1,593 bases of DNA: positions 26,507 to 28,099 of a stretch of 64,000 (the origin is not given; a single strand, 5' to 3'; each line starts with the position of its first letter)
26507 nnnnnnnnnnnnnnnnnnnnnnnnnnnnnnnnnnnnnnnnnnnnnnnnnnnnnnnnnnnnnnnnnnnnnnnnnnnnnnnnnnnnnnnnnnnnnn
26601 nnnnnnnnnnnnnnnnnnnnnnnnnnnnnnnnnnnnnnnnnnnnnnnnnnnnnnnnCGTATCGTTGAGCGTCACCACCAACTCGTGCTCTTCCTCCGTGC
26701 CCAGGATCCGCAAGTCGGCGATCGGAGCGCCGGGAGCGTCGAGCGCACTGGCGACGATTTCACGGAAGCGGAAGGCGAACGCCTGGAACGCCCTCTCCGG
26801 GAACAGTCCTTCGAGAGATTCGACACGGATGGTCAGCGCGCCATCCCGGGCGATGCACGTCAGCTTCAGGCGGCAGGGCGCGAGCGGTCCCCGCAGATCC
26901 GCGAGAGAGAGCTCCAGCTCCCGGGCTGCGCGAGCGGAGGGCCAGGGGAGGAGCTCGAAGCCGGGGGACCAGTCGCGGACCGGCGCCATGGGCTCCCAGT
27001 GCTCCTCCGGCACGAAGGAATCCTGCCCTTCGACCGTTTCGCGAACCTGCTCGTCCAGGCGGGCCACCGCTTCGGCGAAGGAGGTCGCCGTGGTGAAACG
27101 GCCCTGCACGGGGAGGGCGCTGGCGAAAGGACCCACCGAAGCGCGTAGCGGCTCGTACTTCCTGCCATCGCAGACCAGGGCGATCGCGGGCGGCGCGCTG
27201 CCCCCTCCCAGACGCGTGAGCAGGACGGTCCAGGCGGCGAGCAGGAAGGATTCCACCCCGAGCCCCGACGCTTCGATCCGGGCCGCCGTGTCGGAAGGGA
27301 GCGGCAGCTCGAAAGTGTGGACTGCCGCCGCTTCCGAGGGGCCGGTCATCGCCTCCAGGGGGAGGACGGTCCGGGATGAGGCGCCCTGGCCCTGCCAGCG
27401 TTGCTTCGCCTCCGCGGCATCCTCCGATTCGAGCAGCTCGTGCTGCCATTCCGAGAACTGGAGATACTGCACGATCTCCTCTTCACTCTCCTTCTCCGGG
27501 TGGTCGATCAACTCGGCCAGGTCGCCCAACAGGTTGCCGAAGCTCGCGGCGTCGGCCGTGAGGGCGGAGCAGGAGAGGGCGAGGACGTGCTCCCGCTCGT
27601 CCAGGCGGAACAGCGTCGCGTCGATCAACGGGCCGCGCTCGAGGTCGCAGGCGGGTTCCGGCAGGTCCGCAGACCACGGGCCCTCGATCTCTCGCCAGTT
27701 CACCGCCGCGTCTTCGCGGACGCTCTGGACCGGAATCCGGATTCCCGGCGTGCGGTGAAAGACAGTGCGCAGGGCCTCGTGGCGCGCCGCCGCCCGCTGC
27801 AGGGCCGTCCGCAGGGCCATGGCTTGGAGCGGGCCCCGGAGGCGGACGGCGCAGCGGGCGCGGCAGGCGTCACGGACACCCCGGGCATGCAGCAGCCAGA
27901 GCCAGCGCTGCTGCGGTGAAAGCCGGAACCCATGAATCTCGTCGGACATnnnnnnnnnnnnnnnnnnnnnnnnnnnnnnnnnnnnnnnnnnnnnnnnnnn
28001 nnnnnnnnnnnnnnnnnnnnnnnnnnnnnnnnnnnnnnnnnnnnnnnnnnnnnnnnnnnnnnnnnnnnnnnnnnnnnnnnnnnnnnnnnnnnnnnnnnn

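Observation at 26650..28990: C-TauD fusion handing over to an HHxxxDG-less C-like domain plus Asx A domain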

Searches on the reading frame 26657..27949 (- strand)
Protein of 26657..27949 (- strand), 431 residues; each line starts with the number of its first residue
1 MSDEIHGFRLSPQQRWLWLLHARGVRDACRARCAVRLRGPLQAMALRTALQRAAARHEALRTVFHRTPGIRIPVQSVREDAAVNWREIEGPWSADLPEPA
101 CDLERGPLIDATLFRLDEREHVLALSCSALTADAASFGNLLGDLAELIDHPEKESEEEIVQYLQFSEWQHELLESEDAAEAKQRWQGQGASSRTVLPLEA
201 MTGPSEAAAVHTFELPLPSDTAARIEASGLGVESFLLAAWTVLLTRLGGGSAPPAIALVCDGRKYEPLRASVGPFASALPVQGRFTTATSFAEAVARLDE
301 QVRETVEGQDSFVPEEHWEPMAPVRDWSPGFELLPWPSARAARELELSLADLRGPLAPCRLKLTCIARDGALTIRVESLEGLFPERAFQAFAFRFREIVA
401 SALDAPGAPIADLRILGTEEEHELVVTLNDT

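Call 25: find_homologous_proteins(query=window:26657-27949:-, max_evalue=0.00001)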
Query seq(431 aa) (431 aa): 40 proteins with E <= 0.00001 among 8000 candidates.
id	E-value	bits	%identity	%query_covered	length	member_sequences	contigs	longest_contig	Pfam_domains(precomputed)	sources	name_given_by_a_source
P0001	2.0e-53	200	32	100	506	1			PF00668.26,PF00501.35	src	-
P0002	2.5e-46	177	34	100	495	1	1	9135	PF00668.26,PF00501.35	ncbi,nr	ncbi:MAG TPA: condensation domain-containing protein, partial [Pyrinomonadaceae bacterium]|nr:conden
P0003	3.1e-46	176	32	98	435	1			PF00668.26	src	-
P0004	4.9e-46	176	36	99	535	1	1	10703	PF00668.26,PF00501.35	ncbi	ncbi:MAG TPA: condensation domain-containing protein, partial [Thermoanaerobaculia bacterium]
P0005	3.5e-41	160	30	100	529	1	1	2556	PF00668.26,PF00501.35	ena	-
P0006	4.0e-39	153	32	99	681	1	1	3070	PF00668.26,PF00501.35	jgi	jgi:hypothetical protein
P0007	4.1e-39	153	30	100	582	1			PF00668.26,PF00501.35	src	-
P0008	3.4e-38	150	38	64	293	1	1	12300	PF00668.26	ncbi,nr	ncbi:MAG TPA: condensation domain-containing protein, partial [Pyrinomonadaceae bacterium]|nr:conden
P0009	4.6e-38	150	32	92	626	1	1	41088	PF00668.26,PF00501.35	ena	-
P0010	1.8e-37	148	28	100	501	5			PF00668.26,PF00501.35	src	-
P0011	2.0e-37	148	31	99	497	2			PF00668.26,PF00501.35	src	-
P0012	3.6e-37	147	32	96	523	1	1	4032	PF00668.26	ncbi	ncbi:MAG: condensation domain-containing protein, partial [Acidobacteriota bacterium]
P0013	1.6e-30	125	36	61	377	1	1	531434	PF00668.26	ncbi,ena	-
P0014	3.0e-30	124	36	61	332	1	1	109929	PF00668.26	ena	-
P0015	8.0e-29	119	30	99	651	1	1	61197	PF00668.26,PF00501.35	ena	-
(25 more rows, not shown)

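Call 26: search_dna_similar(query=window:26660-27949:-, collection=plasmids, mode=protein, max_evalue=0.00001, max_rows=30)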
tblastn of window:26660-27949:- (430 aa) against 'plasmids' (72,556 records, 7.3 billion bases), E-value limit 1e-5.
Records with a match: 421; places in all: 1644; records where one place covers at least 80% of the query: 76.
Best place of each record, by identity: <60% 421.
By first word of the organism name: Ralstonia 126; Bacillus 111; Streptomyces 34; Sinorhizobium 32; Rhizobium 21; Bradyrhizobium 12; Mycetohabitans 9; Nostoc 7; Agrobacterium 6; Leptolyngbya 5; and 38 more.
By predicted mobility (MOB-suite, as given by PLSDB): non-mobilizable 197; mobilizable 135; conjugative 89.
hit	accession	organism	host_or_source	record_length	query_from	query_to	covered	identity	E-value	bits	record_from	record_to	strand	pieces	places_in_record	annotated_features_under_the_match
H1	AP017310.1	Leptolyngbya sp. NIES-3755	-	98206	5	430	99%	30.6%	1e-28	126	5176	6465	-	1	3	amino acid adenylation domain-containing protein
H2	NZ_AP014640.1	Leptolyngbya boryana IAM M-101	-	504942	5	430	99%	30.4%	8e-33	139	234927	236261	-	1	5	non-ribosomal peptide synthetase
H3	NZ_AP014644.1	Leptolyngbya boryana dg5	-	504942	5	430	99%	30.4%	8e-33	139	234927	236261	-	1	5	non-ribosomal peptide synthetase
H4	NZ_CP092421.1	Leptolyngbya boryana IU 594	-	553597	5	430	99%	30.4%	8e-33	139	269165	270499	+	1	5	non-ribosomal peptide synthetase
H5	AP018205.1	Leptolyngbya boryana NIES-2135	-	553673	5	430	99%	30.4%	8e-33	139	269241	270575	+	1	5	amino acid adenylation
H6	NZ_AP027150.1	Methylocystis bryophila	-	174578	7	425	97%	30.4%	8e-19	97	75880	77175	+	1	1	non-ribosomal peptide synthase/polyketide synthase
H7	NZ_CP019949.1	Methylocystis bryophila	-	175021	7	425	97%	30.4%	8e-19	97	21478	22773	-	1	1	non-ribosomal peptide synthetase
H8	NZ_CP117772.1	Nostoc sp. UHCC 0926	whole organism,lichen surface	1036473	5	429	99%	29.5%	4e-34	142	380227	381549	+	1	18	none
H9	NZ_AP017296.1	Nostoc sp. NIES-3756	-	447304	5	429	99%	27.6%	4e-32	136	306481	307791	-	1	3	non-ribosomal peptide synthetase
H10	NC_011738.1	Gloeothece citriformis PCC 7424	-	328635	2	429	100%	27.1%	1e-26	120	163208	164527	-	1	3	non-ribosomal peptide synthetase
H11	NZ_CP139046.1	Streptomyces sp. KN37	whole organism,Kanas soil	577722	57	430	87%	29.1%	2e-10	71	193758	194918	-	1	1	MupA/Atu3671 family FMN-dependent luciferase-like monooxygenase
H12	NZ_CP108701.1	Streptomyces sp. NBC_01006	-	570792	57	429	87%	28.4%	1e-7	62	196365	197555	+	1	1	amino acid adenylation domain-containing protein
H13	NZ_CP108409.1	Kitasatospora sp. NBC_01300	-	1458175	57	430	87%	27.7%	4e-7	60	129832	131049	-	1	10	record has no annotation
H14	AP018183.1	Nostoc carneum NIES-2107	-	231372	1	425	99%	24.4%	9e-26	117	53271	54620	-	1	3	AMP-dependent synthetase and ligase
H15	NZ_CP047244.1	Trichormus variabilis 0441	cell culture,thermal spring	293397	1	424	99%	24.4%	2e-25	116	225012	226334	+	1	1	none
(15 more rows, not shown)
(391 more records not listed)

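Call 27: search_solved_structures(query=window:26660-27949:-, max_evalue=0.01)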
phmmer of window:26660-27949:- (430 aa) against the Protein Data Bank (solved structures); distinct sequences matched with E-value up to 0.01: 26.
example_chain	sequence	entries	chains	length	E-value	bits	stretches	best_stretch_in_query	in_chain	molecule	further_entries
6oyf_A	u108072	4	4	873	1.1e-20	77.4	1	12-430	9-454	Txo1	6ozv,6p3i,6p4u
2jgp_A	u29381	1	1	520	5e-19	71.9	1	13-413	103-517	TYROCIDINE SYNTHETASE 3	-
4tx2_B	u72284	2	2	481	1.4e-18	70.4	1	12-310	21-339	Non-ribosomal peptide synthetase | Peptide synthetase, module 7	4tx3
6p1j_A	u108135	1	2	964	3.5e-18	69.2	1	10-430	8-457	Txo2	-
5u89_A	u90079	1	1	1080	8.5e-14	54.7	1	10-426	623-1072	Amino acid adenylation domain protein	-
7kw2_A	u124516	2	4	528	4.6e-10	42.4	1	10-298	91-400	PCP-C didomain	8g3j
7kvw_A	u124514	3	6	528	6.6e-10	41.9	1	10-298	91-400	PCP-C didomain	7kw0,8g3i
8fx7_A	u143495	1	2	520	9.1e-10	41.4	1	10-298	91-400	PCP-C didomain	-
8fx6_A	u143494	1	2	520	1.3e-09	40.9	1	10-298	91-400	PCP-C didomain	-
9rde_A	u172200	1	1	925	6.1e-09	38.7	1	69-304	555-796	Bacitracin synthase 3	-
6mfy_A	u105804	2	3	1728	9.7e-09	38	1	41-430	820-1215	Linear gramicidin synthase subunit A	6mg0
4znm_A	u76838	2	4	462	1e-08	38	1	34-298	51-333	C-domain type II peptide synthetase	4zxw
9be3_A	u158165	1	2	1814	1.1e-08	37.9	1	41-430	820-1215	Linear gramicidin synthase subunit A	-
9be4_A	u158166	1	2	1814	1.1e-08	37.9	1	41-430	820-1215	Linear gramicidin synthase subunit A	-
6mfz_A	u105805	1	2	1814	1.1e-08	37.9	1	41-430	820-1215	Linear gramicidin synthase subunit A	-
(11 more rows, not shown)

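Call 29: get_annotated_region(hit=H1, flank=12000)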
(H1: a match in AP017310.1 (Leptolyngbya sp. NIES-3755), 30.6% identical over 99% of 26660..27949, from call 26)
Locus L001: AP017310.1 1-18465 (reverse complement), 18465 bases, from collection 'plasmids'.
description: Leptolyngbya sp. NIES-3755 plasmid plasmid2 DNA, complete genome
organism: Leptolyngbya sp. NIES-3755 (NCBI taxid 1752064)
taxonomy: Bacteria; Cyanobacteriota; Cyanophyceae; Leptolyngbyales; Leptolyngbyaceae; Leptolyngbya; Leptolyngbya sp. NIES-3755
host: -; source: -; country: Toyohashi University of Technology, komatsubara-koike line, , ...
typing (MOB-suite, as given by PLSDB): mobilizable; relaxase MOBP
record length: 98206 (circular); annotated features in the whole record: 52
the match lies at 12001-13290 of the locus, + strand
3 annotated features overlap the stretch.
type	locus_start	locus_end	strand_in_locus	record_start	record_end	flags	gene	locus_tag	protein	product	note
CDS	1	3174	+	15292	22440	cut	-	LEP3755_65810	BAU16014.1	amino acid adenylation domain-containing protein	-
CDS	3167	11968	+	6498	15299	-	-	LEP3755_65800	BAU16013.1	amino acid adenylation domain-containing protein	-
CDS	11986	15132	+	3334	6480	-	-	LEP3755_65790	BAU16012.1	amino acid adenylation domain-containing protein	-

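Call 30: get_annotated_region(hit=H2, flank=12000)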
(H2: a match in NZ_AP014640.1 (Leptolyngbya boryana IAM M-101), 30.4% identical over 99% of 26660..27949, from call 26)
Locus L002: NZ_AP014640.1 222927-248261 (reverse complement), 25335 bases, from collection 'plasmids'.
description: Leptolyngbya boryana IAM M-101 plasmid pLBX
organism: Leptolyngbya boryana IAM M-101 (NCBI taxid 411966)
taxonomy: Bacteria; Cyanobacteriota; Cyanophyceae; Leptolyngbyales; Leptolyngbyaceae; Leptolyngbya; Leptolyngbya boryana; Leptolyngbya boryana IAM M-101
host: -; source: -; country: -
typing (MOB-suite, as given by PLSDB): non-mobilizable
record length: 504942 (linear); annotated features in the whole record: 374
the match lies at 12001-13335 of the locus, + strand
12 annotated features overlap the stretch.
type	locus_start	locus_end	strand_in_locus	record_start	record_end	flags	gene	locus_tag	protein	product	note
CDS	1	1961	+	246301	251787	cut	-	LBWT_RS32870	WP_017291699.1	non-ribosomal peptide synthetase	-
CDS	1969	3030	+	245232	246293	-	-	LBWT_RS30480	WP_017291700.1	TauD/TfdA family dioxygenase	-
CDS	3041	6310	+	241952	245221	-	-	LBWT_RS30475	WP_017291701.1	non-ribosomal peptide synthetase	-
CDS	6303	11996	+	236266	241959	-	-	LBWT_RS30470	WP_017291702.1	non-ribosomal peptide synthetase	-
CDS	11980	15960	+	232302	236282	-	-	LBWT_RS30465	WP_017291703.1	non-ribosomal peptide synthetase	-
CDS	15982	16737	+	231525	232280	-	-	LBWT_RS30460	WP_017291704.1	thioesterase II family protein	-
CDS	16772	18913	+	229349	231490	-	-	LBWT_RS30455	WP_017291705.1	acylase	-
CDS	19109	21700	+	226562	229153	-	-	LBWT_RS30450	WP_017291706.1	TonB-dependent receptor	-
CDS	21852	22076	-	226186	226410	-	-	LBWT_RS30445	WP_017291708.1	site-specific integrase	-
CDS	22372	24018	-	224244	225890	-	-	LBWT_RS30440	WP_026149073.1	ISL3 family transposase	-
CDS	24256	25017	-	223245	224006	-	istB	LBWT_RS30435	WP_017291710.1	IS21-like element helper ATPase IstB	-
CDS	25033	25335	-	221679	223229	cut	istA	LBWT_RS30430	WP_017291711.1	IS21 family transposase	-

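Call 38: find_related_loci(query=A1, collection=genome_contigs, flank=10000)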
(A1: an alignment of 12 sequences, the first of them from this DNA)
Query A1 (415 aa) in genome_contigs; peptide patterns used: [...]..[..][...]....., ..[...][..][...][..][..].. (x = any residue, [..] = any of these).
597 stretches matched a pattern (row limit reached: there are more); 572 encode a relative of the query (tblastn E <= 1e-3); the best 80 are kept; 80 distinct loci.
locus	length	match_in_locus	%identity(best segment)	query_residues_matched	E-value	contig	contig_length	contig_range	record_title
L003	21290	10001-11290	30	2-413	5e-50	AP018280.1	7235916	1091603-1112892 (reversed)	Calothrix sp. NIES-4101 DNA, complete genome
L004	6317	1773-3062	34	2-412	1e-56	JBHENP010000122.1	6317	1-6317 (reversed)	MAG: Pyrinomonadaceae bacterium isolate S5_bin.19.strict S5_NODE_122, whole genome shotgun sequence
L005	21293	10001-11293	32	2-414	2e-56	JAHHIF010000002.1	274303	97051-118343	MAG: Symplocastrum torsivum CPER-KK1 scaffold_24_c1, whole genome shotgun sequence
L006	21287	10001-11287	32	2-414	2e-54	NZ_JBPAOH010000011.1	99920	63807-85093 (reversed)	Tolypothrix sp. VBCCA 56010 strain VBCCA:56010 contig00011, whole genome shotgun sequence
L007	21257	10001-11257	29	1-415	3e-53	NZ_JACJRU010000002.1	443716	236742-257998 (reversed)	Nostoc sp. FACHB-110 contig2, whole genome shotgun sequence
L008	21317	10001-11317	30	2-414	4e-51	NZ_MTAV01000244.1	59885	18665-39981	Nostoc sp. T09 NODE_534_length_59825_cov_110.603508, whole genome shotgun sequence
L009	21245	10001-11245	30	2-413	1e-54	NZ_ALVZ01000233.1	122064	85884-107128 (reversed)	Xenococcus sp. PCC 7305 scaffold_00233, whole genome shotgun sequence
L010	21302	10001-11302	29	5-414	2e-50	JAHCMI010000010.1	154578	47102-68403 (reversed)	MAG: Rivularia sp. MS3 metaspades-bin-3_9, whole genome shotgun sequence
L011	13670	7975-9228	30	4-414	3e-56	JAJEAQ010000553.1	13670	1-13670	MAG: Trichodesmium sp. jk18x7bins.61 k141_2710593, whole genome shotgun sequence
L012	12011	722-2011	35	1-414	7e-50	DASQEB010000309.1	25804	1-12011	MAG TPA_asm: Thermoanaerobaculia bacterium isolate SMAG_U11742 k141_591910, whole genome shotgun sequence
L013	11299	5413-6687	28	2-414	1e-49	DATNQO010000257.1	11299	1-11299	MAG TPA_asm: Leptolyngbyaceae cyanobacterium isolate SMAG_U16509 k141_290365, whole genome shotgun sequence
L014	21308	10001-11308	30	1-414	2e-48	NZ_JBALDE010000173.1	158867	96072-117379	MAG: Nostoc sp. isolate P12650 bin 7 NODE_11_length_158867_cov_91.770822, whole genome shotgun sequence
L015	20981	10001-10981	40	2-311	2e-47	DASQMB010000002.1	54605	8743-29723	MAG TPA_asm: Pyrinomonadaceae bacterium isolate SMAG_U10737 k141_378331, whole genome shotgun sequence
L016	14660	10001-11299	27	2-414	3e-47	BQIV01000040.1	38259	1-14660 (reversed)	MAG: Nitrospirales bacterium NPIRA02 DNA, sequence40, whole genome shotgun sequence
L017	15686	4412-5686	32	1-414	3e-47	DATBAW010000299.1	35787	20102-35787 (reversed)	MAG TPA_asm: Thermoanaerobaculia bacterium isolate SMAG_U5742 k141_842541, whole genome shotgun sequence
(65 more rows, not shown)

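Call 41: find_homologous_proteins(query=A1, max_evalue=1e-10)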
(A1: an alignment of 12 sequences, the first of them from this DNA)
Query A1 (12 sequences) (415 aa, profile of the alignment): 50 proteins with E <= 1e-10 among 8000 candidates.
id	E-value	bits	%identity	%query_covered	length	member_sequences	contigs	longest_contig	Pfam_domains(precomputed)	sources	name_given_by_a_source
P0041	7.2e-159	547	31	99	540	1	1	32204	PF00668.26,PF00501.35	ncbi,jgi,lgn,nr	ncbi:MAG: AMP-binding protein [Nostoc indistinguendum CM1-VF10]|jgi:hypothetical protein|nr:AMP-bind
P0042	1.5e-156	540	30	99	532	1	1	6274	PF00668.26,PF00501.35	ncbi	ncbi:MAG TPA: condensation domain-containing protein, partial [Coleofasciculaceae cyanobacterium]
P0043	5.2e-145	502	29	100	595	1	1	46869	PF00668.26,PF00501.35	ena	-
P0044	1.4e-138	480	33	99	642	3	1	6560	PF00668.26,PF00501.35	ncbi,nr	ncbi:MAG TPA: condensation domain-containing protein, partial [Pyrinomonadaceae bacterium]|nr:conden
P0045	4.8e-131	456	30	100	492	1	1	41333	PF00668.26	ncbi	ncbi:MAG: condensation domain-containing protein, partial [Acidobacteriota bacterium]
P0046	5.2e-129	449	29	100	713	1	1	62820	PF00668.26,PF00501.35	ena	-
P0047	9.9e-126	438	32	99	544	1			PF00668.26,PF00501.35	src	-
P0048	7.8e-118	412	34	89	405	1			PF00668.26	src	-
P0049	1.8e-117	411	31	100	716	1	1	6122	PF00668.26,PF00501.35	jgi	jgi:non-ribosomal peptide synthetase component F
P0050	4.5e-116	406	34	99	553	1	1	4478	PF00668.26,PF00501.35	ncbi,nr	ncbi:MAG TPA: condensation domain-containing protein, partial [Myxococcota bacterium]|nr:condensatio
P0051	1.3e-113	398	32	99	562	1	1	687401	PF00668.26,PF00501.35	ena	-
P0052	8.1e-111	389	31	100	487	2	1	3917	PF00668.26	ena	-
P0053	2.6e-110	387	33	74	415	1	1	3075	PF00668.26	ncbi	ncbi:MAG TPA: condensation domain-containing protein, partial [Pyrinomonadaceae bacterium]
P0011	3.6e-110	387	32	100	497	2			PF00668.26,PF00501.35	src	-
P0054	7.7e-110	386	36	100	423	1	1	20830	PF00668.26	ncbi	ncbi:MAG: condensation domain-containing protein, partial [Acidobacteriota bacterium]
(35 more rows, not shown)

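Call 60: search_protein_families(library=ncbifam, proteins=[window:26660-27949:-], max_evalue=0.001)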
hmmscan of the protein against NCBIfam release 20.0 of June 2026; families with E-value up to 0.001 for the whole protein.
window:26660-27949:- (430 aa): 2 families
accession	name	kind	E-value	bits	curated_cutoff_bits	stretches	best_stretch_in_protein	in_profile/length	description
NF004282.0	PRK05691.1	subfamily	2.4e-26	90.2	4090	1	9-424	677-1118/4334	non-ribosomal peptide synthase/polyketide synthase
NF047350.1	aureusi_NRPS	equivalog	0.00059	16.8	2500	1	6-188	993-1172/2373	aureusimine non-ribosomal peptide synthetase AusA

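Call 74: predict_structure(alignment_id=A2)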
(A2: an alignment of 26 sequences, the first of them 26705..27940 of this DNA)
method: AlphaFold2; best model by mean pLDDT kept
length: 412 residues; sequences in the alignment: 26
mean_pLDDT: 88.9   pTM: 0.90
mean pLDDT of the five models: 88.9, 88.8, 88.7, 88.1, 85.8
residues with pLDDT >= 90: 254; 70-90: 132; 50-70: 26; < 50: 0
segments of 3 or more residues with pLDDT < 50: none
pLDDT, mean of each block of 10 residues (from residue 1): 79 85 81 96 96 93 87 90 90 75 90 96 93 94 92 80 89 82 71 76 74 97 96 97 84 92 92 91 94 95 90 73 89 94 94 86 96 90 93 98 96 93
secondary structure, 60 per line:
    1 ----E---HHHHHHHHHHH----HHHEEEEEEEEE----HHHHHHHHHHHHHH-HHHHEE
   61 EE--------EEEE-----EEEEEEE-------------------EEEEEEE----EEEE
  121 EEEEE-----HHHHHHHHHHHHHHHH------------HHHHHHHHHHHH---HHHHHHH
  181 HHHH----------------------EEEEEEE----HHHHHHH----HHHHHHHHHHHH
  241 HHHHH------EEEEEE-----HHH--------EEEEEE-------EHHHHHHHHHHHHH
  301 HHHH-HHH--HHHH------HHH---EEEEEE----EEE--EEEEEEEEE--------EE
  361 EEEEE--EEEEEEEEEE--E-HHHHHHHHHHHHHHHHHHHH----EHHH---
elements in order: H9-19 E27-35 H40-53 H55-58 E59-62 E71-74 E80-86 E106-112 E117-125 H131-146 H159-170 H174-184 E207-213 H218-224 H229-245 E252-257 E274-279 H288-304 H311-314 E327-332 E337-339 E342-350 E359-365 E368-377 H382-401

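Call 77: fold_search(model_id=the predicted structure, library=pdb)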
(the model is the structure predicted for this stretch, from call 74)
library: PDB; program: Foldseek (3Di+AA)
matches with E <= 10: 523; with E <= 0.001: 264
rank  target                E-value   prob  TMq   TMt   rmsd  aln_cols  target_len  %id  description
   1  6p1j_A                1.4e-30  1.00  0.81  0.37   4.2       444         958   24  The structure of condensation and adenylation domains of teixobactin-producing nonribosomal peptide synthetase Txo2 se (released 2019-05-29)
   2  6p1j_B                1.7e-30  1.00  0.80  0.37   4.2       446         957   24  The structure of condensation and adenylation domains of teixobactin-producing nonribosomal peptide synthetase Txo2 se (released 2019-05-29)
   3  2jgp                  3.1e-30  1.00  0.79  0.64   4.4       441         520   24  Structure of the TycC5-6 PCP-C bidomain of the tyrocidine synthetase TycC (released 2007-10-30)
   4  4znm_B                1.8e-28  1.00  0.81  0.76   4.5       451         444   21  Crystal structure of SgcC5 protein from Streptomyces globisporus (apo form) (released 2015-05-27)
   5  4znm_A                5.7e-28  1.00  0.81  0.76   4.4       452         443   20  Crystal structure of SgcC5 protein from Streptomyces globisporus (apo form) (released 2015-05-27)
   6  6oyf                  7.6e-28  1.00  0.78  0.40   4.7       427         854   22  The structure of condensation and adenylation domains of teixobactin-producing nonribosomal peptide synthetase Txo1 seri (released 2019-05-29)
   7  6ozv                  8.6e-28  1.00  0.75  0.39   4.8       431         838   23  The structure of condensation and adenylation domains of teixobactin-producing nonribosomal peptide synthetase Txo1 seri (released 2019-05-29)
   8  6mfw                  2.7e-27  1.00  0.81  0.30   4.2       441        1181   17  Crystal structure of a 4-domain construct of LgrA in the substrate donation state (released 2019-11-20)
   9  9meh                  2.7e-27  1.00  0.80  0.20   4.3       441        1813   17  Crystal structure of the dimodular LgrA after protein ligation (released 2025-03-05)
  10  5u89_A                3.2e-27  1.00  0.82  0.34   4.0       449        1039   24  Crystal structure of a cross-module fragment from the dimodular NRPS DhbF (released 2017-05-10)
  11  6mfx                  7.4e-27  1.00  0.81  0.30   4.2       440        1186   17  Crystal structure of a 4-domain construct of a mutant of LgrA in the substrate donation state (released 2019-11-20)
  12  4tx3_B                7.4e-27  1.00  0.80  0.73   4.3       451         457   25  Complex of the X-domain and OxyB from Teicoplanin Biosynthesis (released 2015-02-04)
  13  9be3_A                1.8e-26  1.00  0.81  0.20   4.3       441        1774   17  The pre-condensation state of the dimodular NRPS protein LgrA (released 2024-11-20)
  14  8z0q_C                2.1e-26  1.00  0.78  0.74   4.4       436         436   22  Cryo-EM structure of dimer HtmB2-CT (released 2025-03-19)
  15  6p4u                  2.9e-26  1.00  0.75  0.39   4.5       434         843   24  The structure of condensation and adenylation domains of teixobactin-producing nonribosomal peptide synthetase Txo1 seri (released 2019-06-12)
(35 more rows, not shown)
